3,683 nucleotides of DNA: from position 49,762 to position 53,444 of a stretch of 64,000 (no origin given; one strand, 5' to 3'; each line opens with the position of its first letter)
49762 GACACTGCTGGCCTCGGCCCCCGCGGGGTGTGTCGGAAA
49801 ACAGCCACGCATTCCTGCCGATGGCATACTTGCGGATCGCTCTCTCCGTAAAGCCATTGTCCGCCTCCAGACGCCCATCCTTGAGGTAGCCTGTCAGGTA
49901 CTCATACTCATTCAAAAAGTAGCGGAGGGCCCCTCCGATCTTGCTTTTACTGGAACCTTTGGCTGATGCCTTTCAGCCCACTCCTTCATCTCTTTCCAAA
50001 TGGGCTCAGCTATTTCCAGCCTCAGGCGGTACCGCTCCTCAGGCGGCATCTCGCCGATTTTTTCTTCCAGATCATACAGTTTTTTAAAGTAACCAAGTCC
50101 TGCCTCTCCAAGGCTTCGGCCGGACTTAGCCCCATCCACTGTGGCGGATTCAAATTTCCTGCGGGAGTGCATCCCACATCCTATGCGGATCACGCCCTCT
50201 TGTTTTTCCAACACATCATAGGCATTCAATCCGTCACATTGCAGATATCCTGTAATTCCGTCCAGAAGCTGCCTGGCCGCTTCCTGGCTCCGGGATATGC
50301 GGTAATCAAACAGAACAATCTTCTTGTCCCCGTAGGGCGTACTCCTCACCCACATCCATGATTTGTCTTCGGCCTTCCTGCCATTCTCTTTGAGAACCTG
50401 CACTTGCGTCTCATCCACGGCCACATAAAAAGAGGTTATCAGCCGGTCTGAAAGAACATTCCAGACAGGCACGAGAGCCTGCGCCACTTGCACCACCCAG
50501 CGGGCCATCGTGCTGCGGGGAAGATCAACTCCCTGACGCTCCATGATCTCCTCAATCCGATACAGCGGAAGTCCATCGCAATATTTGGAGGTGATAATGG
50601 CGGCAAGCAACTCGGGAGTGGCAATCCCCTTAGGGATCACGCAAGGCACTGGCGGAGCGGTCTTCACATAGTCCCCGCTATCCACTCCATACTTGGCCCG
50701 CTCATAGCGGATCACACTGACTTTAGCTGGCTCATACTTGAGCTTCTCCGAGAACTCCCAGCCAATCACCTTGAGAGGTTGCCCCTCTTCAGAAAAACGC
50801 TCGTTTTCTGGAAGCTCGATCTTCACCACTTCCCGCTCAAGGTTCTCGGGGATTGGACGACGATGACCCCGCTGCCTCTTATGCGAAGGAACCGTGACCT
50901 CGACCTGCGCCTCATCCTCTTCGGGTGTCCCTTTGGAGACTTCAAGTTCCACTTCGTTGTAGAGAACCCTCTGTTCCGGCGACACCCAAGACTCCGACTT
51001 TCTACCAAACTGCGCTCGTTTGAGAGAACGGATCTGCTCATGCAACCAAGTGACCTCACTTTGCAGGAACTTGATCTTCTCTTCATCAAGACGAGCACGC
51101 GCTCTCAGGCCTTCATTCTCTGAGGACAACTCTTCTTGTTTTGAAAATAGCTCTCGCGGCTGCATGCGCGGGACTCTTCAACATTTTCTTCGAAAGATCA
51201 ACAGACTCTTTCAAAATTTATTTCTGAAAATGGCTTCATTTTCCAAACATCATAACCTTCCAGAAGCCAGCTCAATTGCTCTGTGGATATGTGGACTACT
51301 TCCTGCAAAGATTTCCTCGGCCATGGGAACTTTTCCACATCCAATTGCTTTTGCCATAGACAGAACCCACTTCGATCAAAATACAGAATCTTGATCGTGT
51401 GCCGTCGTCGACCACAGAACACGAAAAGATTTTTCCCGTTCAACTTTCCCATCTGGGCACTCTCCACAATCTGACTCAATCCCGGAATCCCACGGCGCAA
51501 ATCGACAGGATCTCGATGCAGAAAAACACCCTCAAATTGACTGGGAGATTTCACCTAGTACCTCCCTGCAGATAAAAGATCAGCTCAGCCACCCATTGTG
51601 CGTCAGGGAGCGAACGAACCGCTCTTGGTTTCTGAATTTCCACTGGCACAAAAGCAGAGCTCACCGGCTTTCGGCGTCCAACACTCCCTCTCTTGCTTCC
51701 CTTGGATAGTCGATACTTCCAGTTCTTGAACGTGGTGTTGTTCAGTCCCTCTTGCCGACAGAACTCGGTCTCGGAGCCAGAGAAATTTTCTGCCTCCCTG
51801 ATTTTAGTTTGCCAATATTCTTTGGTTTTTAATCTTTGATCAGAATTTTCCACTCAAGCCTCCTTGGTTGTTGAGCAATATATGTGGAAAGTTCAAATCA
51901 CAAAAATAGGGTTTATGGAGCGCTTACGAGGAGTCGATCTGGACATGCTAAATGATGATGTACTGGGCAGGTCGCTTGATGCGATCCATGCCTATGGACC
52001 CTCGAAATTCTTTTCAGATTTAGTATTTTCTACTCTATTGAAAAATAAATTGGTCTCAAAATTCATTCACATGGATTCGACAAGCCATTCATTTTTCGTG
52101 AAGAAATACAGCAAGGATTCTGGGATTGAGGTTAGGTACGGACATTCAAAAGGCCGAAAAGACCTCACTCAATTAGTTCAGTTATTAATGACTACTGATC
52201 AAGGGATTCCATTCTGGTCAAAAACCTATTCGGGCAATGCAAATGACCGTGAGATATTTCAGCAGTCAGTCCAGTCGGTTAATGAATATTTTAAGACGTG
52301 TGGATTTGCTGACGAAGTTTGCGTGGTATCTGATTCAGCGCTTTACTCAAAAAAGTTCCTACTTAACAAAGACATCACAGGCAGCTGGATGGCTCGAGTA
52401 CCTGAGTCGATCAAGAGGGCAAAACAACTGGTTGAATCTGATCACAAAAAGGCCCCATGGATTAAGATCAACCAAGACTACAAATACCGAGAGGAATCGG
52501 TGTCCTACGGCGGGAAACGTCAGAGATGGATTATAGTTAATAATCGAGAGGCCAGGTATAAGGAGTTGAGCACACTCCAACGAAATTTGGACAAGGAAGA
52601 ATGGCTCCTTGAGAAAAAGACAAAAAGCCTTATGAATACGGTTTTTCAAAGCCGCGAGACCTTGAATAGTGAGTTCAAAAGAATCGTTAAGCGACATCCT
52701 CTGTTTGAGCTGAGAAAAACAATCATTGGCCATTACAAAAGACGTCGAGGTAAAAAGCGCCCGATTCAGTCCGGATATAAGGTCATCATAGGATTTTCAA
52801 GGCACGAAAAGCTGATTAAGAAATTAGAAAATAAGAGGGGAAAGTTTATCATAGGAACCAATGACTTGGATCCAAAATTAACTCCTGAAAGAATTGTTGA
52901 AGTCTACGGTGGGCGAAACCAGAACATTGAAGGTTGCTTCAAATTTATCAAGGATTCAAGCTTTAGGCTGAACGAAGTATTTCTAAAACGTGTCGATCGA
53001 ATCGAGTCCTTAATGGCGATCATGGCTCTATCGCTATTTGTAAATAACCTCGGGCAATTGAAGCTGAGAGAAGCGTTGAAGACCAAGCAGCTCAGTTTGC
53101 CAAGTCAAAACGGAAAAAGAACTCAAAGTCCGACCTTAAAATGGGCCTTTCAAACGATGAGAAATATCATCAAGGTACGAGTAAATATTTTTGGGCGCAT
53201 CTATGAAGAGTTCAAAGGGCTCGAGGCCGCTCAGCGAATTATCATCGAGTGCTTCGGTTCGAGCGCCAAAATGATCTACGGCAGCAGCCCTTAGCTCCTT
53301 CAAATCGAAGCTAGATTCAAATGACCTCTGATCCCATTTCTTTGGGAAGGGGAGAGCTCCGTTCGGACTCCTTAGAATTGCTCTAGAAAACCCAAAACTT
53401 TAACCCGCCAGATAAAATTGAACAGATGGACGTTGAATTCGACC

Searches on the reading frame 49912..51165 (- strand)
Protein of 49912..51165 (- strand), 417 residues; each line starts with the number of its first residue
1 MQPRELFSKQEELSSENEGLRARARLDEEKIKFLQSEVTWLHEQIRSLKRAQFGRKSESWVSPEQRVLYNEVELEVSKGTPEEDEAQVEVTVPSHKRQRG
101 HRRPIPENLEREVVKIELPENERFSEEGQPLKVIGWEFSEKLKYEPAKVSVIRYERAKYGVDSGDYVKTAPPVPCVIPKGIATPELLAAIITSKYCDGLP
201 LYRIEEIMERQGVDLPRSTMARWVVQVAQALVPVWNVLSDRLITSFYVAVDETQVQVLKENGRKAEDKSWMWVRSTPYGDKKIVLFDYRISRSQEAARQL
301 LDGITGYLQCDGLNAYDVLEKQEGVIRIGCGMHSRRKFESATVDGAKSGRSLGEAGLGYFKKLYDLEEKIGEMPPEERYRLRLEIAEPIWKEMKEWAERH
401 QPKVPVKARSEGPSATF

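Call 27: search_protein_families(library=pfam, proteins=[window:49912-51165:-], max_evalue=0.00001)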
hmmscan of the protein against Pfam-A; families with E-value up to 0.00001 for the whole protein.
window:49912-51165:- (417 aa): 2 families
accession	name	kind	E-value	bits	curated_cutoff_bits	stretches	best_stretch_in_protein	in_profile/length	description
PF03050.20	DDE_Tnp_IS66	-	3.7e-63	214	23.1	1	179-408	1-227/284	Transposase IS66 family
PF13007.12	LZ_Tnp_IS66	-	1.8e-17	64.2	22.9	1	40-114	1-71/71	Transposase C of IS166 homeodomain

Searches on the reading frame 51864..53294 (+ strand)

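Call 27: search_protein_families(library=pfam, proteins=[window:51864-53294:+], max_evalue=0.00001)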
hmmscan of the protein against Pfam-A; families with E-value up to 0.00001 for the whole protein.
window:51864-53294:+ (476 aa): 1 family
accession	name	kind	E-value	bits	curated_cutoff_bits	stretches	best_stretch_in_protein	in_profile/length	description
PF14104.11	DUF4277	-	4.5e-06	27.4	25.4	0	22-54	76-108/109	Domain of unknown function (DUF4277)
